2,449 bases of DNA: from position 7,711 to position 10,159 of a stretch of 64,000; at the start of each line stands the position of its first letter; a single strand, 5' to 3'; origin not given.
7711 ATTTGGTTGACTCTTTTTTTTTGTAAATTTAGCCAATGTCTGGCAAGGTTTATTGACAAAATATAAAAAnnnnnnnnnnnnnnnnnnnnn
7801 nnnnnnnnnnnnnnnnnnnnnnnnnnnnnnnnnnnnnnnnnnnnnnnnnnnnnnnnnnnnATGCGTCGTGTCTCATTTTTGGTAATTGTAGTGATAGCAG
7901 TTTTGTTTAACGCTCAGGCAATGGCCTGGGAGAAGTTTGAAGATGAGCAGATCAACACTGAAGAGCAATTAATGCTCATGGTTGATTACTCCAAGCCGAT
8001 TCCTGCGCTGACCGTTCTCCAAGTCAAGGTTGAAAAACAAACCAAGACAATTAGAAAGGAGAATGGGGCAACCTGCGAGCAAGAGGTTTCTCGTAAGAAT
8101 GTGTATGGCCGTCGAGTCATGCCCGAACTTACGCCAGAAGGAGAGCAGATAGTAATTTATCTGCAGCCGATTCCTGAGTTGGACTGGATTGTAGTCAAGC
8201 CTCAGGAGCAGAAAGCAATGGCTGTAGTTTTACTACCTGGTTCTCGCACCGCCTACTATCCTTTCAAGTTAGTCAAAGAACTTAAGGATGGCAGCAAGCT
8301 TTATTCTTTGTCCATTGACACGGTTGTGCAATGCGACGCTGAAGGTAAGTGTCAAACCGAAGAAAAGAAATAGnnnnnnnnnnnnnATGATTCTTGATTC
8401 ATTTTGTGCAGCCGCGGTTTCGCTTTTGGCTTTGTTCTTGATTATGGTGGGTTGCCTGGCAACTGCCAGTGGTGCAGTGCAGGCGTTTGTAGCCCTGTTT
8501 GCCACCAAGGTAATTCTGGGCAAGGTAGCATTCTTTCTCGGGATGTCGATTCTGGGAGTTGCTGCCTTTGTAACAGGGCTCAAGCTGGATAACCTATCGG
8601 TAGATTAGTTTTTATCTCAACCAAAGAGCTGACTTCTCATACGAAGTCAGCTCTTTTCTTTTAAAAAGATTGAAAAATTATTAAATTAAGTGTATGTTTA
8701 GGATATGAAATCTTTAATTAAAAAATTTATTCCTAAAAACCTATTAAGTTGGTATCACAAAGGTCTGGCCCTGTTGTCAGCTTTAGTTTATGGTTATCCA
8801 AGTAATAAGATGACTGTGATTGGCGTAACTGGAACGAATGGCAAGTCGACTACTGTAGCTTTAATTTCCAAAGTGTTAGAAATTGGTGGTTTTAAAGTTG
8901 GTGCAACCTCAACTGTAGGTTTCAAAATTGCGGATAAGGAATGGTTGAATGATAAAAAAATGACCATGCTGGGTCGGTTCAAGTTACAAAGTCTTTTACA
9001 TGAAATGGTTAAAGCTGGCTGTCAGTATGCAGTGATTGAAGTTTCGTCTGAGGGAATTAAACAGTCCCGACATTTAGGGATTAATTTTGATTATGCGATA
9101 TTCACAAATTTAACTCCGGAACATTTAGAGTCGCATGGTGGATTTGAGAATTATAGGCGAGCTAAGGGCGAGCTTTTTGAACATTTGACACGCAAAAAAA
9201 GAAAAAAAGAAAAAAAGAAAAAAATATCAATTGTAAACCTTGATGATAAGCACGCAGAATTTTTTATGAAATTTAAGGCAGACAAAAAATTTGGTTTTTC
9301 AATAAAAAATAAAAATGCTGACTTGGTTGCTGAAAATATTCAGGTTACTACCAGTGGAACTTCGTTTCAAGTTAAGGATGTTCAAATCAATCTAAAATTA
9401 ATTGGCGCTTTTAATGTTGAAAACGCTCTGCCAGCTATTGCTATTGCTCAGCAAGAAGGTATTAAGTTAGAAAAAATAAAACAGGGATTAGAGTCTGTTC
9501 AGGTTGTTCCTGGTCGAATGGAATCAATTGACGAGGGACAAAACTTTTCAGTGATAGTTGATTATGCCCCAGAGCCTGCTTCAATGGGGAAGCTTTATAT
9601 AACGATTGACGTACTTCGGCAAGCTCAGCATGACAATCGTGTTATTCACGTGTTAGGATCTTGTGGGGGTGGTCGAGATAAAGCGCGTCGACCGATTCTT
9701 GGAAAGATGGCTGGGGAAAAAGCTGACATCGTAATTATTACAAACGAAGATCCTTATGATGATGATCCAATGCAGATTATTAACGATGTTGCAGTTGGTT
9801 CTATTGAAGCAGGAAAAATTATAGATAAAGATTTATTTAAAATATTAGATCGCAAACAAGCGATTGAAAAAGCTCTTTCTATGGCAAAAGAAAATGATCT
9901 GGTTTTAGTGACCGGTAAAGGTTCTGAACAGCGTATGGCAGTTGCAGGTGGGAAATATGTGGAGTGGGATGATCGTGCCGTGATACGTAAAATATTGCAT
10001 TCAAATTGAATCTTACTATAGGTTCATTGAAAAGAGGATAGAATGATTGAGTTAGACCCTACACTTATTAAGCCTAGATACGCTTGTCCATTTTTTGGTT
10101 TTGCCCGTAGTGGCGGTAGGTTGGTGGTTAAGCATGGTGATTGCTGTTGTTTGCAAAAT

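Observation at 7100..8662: GC-rich island encoding two secreted Cys-containing proteins and a small membrane protein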

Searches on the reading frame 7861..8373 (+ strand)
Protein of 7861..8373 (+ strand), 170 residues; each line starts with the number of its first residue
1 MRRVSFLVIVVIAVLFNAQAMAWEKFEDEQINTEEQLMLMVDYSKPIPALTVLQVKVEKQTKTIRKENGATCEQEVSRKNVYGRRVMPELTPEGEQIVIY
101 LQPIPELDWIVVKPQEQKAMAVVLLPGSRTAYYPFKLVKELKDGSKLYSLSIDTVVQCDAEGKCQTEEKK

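Call 6: search_protein_families(library=pfam, proteins=[window:7861-8373:+], max_evalue=0.1)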
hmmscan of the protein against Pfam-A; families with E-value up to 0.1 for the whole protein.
window:7861-8373:+ (170 aa): 0 families

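Call 15: find_homologous_proteins(query=window:7861-8370:+, max_evalue=0.01)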
Query window:7861-8370:+ (170 aa): 1 proteins with E <= 0.01 among 71 candidates.
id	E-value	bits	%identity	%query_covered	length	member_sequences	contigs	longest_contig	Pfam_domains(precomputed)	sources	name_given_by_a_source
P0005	1.6e-104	364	100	100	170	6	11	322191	-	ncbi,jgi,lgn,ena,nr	ncbi:hypothetical protein HN858_03535 [Candidatus Falkowbacteria bacterium]|nr:hypothetical protein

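Call 40: search_protein_families(library=phrogs, proteins=[window:7861-8370:+], max_evalue=0.1)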
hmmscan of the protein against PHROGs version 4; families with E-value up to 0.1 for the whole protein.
window:7861-8370:+ (170 aa): 0 families

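Call 41: search_protein_families(library=padloc, proteins=[window:7861-8370:+], max_evalue=0.1)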
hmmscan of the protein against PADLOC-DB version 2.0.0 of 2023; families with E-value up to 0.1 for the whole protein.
window:7861-8370:+ (170 aa): 0 families

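Call 43: predict_structure(alignment_id=A2)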
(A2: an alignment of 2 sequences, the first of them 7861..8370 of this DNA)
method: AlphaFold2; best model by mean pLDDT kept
length: 170 residues; sequences in the alignment: 2
mean_pLDDT: 72.6   pTM: 0.61
mean pLDDT of the five models: 72.6, 72.3, 70.5, 42.7, 41.1
residues with pLDDT >= 90: 9; 70-90: 114; 50-70: 13; < 50: 34
segments of 3 or more residues with pLDDT < 50: 1-33
pLDDT, mean of each block of 10 residues (from residue 1): 40 35 39 64 82 78 86 80 75 73 66 86 85 87 85 87 84
secondary structure, 60 per line:
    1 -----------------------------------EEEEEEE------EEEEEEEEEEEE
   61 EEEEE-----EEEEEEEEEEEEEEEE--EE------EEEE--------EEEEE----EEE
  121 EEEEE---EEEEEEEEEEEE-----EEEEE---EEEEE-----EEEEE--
elements in order: E36-42 E49-65 E71-86 E97-100 E109-113 E118-125 E129-140 E146-150 E154-158 E164-168
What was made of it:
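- P2 has a confident all-beta model with the Cys pair stapling a terminal hairpin (call 43).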

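Call 47: fold_search(model_id=the predicted structure, library=pdb)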
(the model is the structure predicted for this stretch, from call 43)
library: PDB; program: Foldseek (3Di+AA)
matches with E <= 10: 798; with E <= 0.001: 0
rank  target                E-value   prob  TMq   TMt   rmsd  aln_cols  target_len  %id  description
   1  2arz_A                5.6e-03  0.94  0.23  0.18  12.7       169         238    8  Crystal Structure of Protein of Unknown Function from Pseudomonas aeruginosa (released 2005-10-04)
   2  2arz_B                1.3e-02  0.92  0.23  0.18  12.6       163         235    8  Crystal Structure of Protein of Unknown Function from Pseudomonas aeruginosa (released 2005-10-04)
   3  3he1_B                3.0e-02  0.41  0.16  0.18  15.0       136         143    8  Secreted protein Hcp3 from Pseudomonas aeruginosa. (released 2009-06-16)
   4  2ihf                  3.5e-02  0.28  0.18  0.15  17.6       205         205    8  Crystal structure of deletion mutant delta 228-252 R190A of the single-stranded DNA binding protein from Thermus aquatic (released 2007-01-02)
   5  2fxq                  4.8e-02  0.13  0.14  0.13  18.1       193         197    8  Single-stranded DNA-binding protein from Thermus aquaticus (released 2006-02-14)
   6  4hkh_E                5.0e-02  0.18  0.14  0.16  15.2       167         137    6  Structure of the Hcp1 protein from E. coli EAEC 042 pathovar, mutants N93W-S158W (released 2013-12-11)
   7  5bnc_A                6.2e-02  0.63  0.21  0.16  16.4       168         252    8  Structure of heme binding protein MSMEG_6519 from Mycobacterium smegmatis (released 2015-10-21)
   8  9rks_O                6.2e-02  0.41  0.18  0.21  16.0       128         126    9  Agrobacterium phage 7-7-1 neck 2 + tail terminator + tail sheath + tail tube (released 2025-12-10)
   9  5bnc_B                6.9e-02  0.60  0.22  0.17  16.7       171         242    8  Structure of heme binding protein MSMEG_6519 from Mycobacterium smegmatis (released 2015-10-21)
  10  8yun_B                8.5e-02  0.05  0.10  0.12  16.4       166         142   10  The crystal structure of HNBP001-HCP (released 2025-07-02)
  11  2ig6_B                1.0e-01  0.44  0.23  0.26  11.9       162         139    6  Crystal structure of a nimc/nima family protein (ca_c2569) from clostridium acetobutylicum at 1.80 A resolution (released 2006-10-10)
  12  9lbn_L                1.0e-01  0.11  0.16  0.14  18.0       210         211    6  The composite cryo-EM structure of the head-to-tail connector and head-proximal tail components of bacteriophage phiXa (released 2025-05-07)
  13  3bk5                  1.2e-01  0.18  0.18  0.15  16.8       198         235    8  Crystal structure of putative outer membrane lipoprotein-sorting protein domain from Vibrio parahaemolyticus (released 2008-02-05)
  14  6ymh_AAA              1.3e-01  0.28  0.18  0.19  14.9       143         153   10  X-ray structure of the K72I, Y129F, R133L, H199A quadruple mutant of PNP-oxidase from E. coli in complex with PLP (released 2021-04-28)
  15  1w3o                  1.5e-01  0.10  0.14  0.12  17.0       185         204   10  Crystal structure of NimA from D. radiodurans (released 2004-10-18)
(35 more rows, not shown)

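Call 56: fold_search(model_id=the predicted structure, library=viral)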
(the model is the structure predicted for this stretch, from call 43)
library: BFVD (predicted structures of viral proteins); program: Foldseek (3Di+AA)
matches with E <= 10: 768; with E <= 0.001: 0
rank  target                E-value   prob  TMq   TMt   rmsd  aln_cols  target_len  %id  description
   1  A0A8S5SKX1            1.6e-02  0.18  0.12  0.09  24.2       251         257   10  Lipoprotein [Siphoviridae sp. ct3ka12]
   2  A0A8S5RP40            2.6e-02  0.38  0.17  0.08  24.1       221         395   10  Uncharacterized protein [virus sp. ctrcb4]
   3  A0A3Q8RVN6            3.2e-02  0.44  0.16  0.06  12.2       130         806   12  RNA1 polyprotein [Arabis mosaic virus]
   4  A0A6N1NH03            5.1e-02  0.51  0.20  0.15  16.0       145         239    8  Putative ORFan [Tupanvirus deep ocean]
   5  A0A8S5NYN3            5.1e-02  0.25  0.16  0.17  24.0       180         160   10  Lipoprotein [Myoviridae sp. ctrCp2]
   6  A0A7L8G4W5            5.1e-02  0.15  0.12  0.14  22.0       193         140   10  (no name in the UniProt tables at hand)
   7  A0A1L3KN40            5.7e-02  0.15  0.15  0.07  25.8       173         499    8  (no name in the UniProt tables at hand)
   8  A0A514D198            7.0e-02  0.33  0.16  0.04  15.1       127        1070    8  RNA-dependent RNA polymerase (Fragment) [Picornavirales sp.]
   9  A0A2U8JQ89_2          7.0e-02  0.28  0.13  0.03  15.4       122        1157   15  Polyprotein (Fragment) [Renmark bee virus 2]
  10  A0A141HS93            8.2e-02  0.12  0.14  0.04  15.6       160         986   12  (no name in the UniProt tables at hand)
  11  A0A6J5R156            9.1e-02  0.21  0.17  0.18  16.3       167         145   10  Phage tail tube protein [uncultured Caudovirales phage]
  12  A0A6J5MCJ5            9.6e-02  0.41  0.18  0.09  12.7       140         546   12  Uncharacterized protein [uncultured Caudovirales phage]
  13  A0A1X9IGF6            1.0e-01  0.33  0.16  0.12  15.3       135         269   11  (no name in the UniProt tables at hand)
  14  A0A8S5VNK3            1.1e-01  0.21  0.18  0.19  22.1       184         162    8  (no name in the UniProt tables at hand)
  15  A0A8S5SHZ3            1.1e-01  0.11  0.11  0.06  21.0       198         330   10  Uncharacterized protein [Siphoviridae sp. ctBCr48]
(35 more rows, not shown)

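Call 57: find_related_loci(query=A2, collection=viral_contigs, flank=8000)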
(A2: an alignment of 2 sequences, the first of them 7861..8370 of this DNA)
Query A2 (170 aa) in viral_contigs; peptide patterns used: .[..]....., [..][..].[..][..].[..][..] (x = any residue, [..] = any of these).
263 stretches matched a pattern, but none encodes a relative of the query by tblastn (E <= 1e-3).

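Call 70: search_protein_families(library=ncbifam, proteins=[window:7861-8370:+], max_evalue=0.05)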
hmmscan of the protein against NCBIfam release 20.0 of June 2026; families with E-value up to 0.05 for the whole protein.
window:7861-8370:+ (170 aa): 0 families

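Call 73: search_solved_structures(query=A2, max_evalue=1)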
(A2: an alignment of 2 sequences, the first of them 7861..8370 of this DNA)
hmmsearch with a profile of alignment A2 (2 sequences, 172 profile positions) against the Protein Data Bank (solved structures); distinct sequences matched with E-value up to 1: 1.
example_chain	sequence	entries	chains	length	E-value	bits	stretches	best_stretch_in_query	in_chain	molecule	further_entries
7oya_C1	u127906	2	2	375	0.76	12.8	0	38-120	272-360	Ribosomal protein L4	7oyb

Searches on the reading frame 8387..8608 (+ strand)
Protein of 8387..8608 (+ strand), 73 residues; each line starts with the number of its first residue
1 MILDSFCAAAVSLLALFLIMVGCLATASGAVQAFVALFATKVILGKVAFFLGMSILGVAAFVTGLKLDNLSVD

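Call 6: search_protein_families(library=pfam, proteins=[window:8387-8608:+], max_evalue=0.1)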
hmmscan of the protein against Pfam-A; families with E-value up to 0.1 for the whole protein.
window:8387-8608:+ (73 aa): 0 families

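Call 40: search_protein_families(library=phrogs, proteins=[window:8387-8605:+], max_evalue=0.1)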
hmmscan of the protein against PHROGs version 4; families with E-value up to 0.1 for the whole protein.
window:8387-8605:+ (73 aa): 0 families

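Call 41: search_protein_families(library=padloc, proteins=[window:8387-8605:+], max_evalue=0.1)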
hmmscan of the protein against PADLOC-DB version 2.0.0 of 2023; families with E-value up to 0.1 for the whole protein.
window:8387-8605:+ (73 aa): 0 families

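Call 64: find_related_loci(query=A3, collection=metagenome_contigs, flank=6000)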
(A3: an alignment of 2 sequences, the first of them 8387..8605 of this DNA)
Query A3 (73 aa) in metagenome_contigs; peptide patterns used: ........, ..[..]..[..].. (x = any residue, [..] = any of these).
333 stretches matched a pattern, but none encodes a relative of the query by tblastn (E <= 1e-3).

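Call 70: search_protein_families(library=ncbifam, proteins=[window:8387-8605:+], max_evalue=0.05)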
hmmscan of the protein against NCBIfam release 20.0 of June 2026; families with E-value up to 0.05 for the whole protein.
window:8387-8605:+ (73 aa): 0 families

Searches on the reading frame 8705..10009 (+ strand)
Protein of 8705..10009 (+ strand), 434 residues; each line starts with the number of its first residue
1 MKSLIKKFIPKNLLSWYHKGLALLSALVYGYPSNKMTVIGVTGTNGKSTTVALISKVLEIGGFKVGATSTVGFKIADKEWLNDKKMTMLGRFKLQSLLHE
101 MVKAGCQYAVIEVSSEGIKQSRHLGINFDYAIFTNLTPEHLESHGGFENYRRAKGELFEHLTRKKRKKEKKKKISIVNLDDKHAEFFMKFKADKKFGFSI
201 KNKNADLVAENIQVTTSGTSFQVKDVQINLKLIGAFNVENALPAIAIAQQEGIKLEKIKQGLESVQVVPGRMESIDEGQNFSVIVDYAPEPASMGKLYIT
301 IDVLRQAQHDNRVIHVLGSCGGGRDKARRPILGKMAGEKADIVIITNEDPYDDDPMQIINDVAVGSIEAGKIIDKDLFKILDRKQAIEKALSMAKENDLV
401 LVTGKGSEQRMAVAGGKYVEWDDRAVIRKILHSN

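Call 6: search_protein_families(library=pfam, proteins=[window:8705-10009:+], max_evalue=0.1)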
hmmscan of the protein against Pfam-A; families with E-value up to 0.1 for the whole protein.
window:8705-10009:+ (434 aa): 2 families
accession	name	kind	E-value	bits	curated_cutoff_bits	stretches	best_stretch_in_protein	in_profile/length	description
PF08245.18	Mur_ligase_M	-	3.6e-48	164.6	24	1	41-248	1-200/200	Mur ligase middle domain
PF02875.26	Mur_ligase_C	-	4.9e-22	79.6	28.4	1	270-406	1-127/127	Mur ligase, glutamate ligase domain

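Call 17: find_related_loci(query=window:8705-10006:+, collection=genome_contigs, flank=10000)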
Query window:8705-10006:+ (434 aa) in genome_contigs; peptide patterns used: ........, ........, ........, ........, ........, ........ (x = any residue, [..] = any of these).
458 stretches matched a pattern; 365 encode a relative of the query (tblastn E <= 1e-3); the best 80 are kept; 80 distinct loci.
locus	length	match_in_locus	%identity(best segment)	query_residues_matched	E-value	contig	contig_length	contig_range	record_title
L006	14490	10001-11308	78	1-433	0e+0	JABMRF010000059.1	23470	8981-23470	MAG: Candidatus Kuenenbacteria bacterium isolate bin.190 k141_6924087, whole genome shotgun sequence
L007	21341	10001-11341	74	1-431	0e+0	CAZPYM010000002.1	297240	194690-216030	MAG TPA_asm: uncultured Gammaproteobacteria bacterium isolate SRP178699_co1_170 genome assembly, contig: NODE_7_length_2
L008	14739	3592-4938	71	1-433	0e+0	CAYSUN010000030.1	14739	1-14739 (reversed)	MAG TPA_asm: uncultured Gammaproteobacteria bacterium isolate SRP178699_co2_536 genome assembly, contig: NODE_3409_lengt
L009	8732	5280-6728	63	1-431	0e+0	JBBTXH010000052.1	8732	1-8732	MAG: Patescibacteria group bacterium isolate H51-bin326_1 H51_bin326_1_000000000052, whole genome shotgun sequence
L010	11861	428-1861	62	1-431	0e+0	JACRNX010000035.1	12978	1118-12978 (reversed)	MAG: Candidatus Falkowbacteria bacterium isolate NC_groundwater_1946_Pr3_S-0.2um_44_7 scaffold_332534, whole genome shot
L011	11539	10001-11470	61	1-434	0e+0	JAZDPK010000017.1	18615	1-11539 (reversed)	MAG: Parcubacteria group bacterium isolate MEGAHIT-group-0.83 k141_20407045, whole genome shotgun sequence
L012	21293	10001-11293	64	1-432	0e+0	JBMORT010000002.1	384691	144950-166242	MAG: Patescibacteria group bacterium isolate Betzabe_MAG187 MAG187_2, whole genome shotgun sequence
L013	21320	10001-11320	59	1-431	6e-171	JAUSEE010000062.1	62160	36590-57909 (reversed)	MAG: Candidatus Buchananbacteria bacterium isolate E14_maxbin.167 E14_k141_1609501, whole genome shotgun sequence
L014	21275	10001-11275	61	13-431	8e-170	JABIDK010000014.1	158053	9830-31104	MAG: Candidatus Falkowbacteria bacterium isolate SI048_bin72 k141_526556, whole genome shotgun sequence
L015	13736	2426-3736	60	1-431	1e-168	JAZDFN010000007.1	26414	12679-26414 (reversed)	MAG: bacterium isolate MEGAHIT-group-0.209 k141_13880223, whole genome shotgun sequence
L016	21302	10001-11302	58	1-428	1e-167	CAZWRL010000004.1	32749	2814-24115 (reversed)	MAG TPA_asm: uncultured Gammaproteobacteria bacterium isolate binchicken_co21_262 genome assembly, contig: NODE_480_leng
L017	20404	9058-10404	57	1-432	2e-166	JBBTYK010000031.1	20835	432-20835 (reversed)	MAG: Patescibacteria group bacterium isolate H43-bin002 H43_bin002_000000000031, whole genome shotgun sequence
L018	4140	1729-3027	59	4-428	4e-172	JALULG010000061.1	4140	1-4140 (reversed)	MAG: bacterium isolate S144_metabat2_scaf2bin.204 S144_NODE_21667_length_4140_cov_1.708697, whole genome shotgun sequenc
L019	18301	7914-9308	56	1-431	3e-164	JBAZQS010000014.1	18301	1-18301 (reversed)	MAG: Patescibacteria group bacterium isolate SO_2017_SWC_59 scaffold_2588_c1_LP-4_2017, whole genome shotgun sequence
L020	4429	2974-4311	57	1-428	8e-169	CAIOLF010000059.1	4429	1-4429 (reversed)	MAG: Candidatus Buchananbacteria bacterium isolate AlinenSediments_bin-3511 genome assembly, contig: bin-3511:59/72, who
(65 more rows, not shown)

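Call 40: search_protein_families(library=phrogs, proteins=[L007:9410-9904:+, L011:7879-8292:+], max_evalue=0.1)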
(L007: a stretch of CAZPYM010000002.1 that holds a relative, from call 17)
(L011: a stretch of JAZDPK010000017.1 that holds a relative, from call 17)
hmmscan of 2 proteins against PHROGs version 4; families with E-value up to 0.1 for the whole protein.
L007:9410-9904:+ (165 aa): 0 families

L011:7879-8292:+ (138 aa): 0 families

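Call 41: search_protein_families(library=padloc, proteins=[L007:9410-9904:+, L011:7879-8292:+], max_evalue=0.1)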
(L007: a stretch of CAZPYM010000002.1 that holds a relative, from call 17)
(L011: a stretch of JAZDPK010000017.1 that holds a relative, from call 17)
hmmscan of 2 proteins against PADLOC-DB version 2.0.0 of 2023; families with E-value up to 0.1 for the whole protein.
L007:9410-9904:+ (165 aa): 0 families

L011:7879-8292:+ (138 aa): 0 families

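Call 62: find_homologous_proteins(query=L007:9410-9904:+, max_evalue=0.01)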
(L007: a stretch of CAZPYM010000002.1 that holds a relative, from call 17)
Query L007:9410-9904:+ (165 aa): 1 proteins with E <= 0.01 among 15 candidates.
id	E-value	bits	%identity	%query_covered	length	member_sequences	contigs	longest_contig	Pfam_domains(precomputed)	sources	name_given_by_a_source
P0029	2.6e-107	374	100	100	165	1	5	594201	-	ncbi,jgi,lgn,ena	-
